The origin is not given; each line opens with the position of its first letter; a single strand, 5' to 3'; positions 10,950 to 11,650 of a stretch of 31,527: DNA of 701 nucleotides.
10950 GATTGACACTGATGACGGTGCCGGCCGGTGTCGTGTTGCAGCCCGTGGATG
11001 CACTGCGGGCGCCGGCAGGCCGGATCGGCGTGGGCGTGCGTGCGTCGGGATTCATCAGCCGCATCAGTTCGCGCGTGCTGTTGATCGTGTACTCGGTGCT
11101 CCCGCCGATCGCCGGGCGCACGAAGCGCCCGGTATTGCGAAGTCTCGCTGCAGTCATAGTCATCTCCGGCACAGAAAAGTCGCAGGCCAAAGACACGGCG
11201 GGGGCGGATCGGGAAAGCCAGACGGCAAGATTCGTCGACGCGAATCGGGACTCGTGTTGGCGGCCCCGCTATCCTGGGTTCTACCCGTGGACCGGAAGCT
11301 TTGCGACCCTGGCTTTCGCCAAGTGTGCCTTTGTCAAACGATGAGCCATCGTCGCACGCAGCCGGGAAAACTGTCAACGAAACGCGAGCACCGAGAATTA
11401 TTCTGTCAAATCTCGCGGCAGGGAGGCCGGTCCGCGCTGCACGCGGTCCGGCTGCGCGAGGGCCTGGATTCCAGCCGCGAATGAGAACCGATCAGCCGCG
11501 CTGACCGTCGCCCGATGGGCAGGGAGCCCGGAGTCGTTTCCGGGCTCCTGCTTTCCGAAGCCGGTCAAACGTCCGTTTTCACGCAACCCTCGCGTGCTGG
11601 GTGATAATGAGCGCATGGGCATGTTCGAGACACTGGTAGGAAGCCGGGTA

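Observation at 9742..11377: Candidate system: c-di-GMP-I riboswitch controlling a stand-alone, motif-degenerate flavoprotein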

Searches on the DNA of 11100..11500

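Call 5: search_rna_families(source=window, start=11100, end=11500, threshold=evalue, max_evalue=1, show_alignments=4)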
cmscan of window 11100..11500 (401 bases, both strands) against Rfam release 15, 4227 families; matches with E-value up to 1: 1.
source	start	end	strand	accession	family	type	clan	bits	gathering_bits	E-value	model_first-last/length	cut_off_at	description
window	11255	11338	-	RF03167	c-di-GMP-I-GGC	Cis-reg; riboswitch;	CL00126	62.6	59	1.3e-14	1-80/80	no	c-di-GMP-I-GGC riboswitch aptamer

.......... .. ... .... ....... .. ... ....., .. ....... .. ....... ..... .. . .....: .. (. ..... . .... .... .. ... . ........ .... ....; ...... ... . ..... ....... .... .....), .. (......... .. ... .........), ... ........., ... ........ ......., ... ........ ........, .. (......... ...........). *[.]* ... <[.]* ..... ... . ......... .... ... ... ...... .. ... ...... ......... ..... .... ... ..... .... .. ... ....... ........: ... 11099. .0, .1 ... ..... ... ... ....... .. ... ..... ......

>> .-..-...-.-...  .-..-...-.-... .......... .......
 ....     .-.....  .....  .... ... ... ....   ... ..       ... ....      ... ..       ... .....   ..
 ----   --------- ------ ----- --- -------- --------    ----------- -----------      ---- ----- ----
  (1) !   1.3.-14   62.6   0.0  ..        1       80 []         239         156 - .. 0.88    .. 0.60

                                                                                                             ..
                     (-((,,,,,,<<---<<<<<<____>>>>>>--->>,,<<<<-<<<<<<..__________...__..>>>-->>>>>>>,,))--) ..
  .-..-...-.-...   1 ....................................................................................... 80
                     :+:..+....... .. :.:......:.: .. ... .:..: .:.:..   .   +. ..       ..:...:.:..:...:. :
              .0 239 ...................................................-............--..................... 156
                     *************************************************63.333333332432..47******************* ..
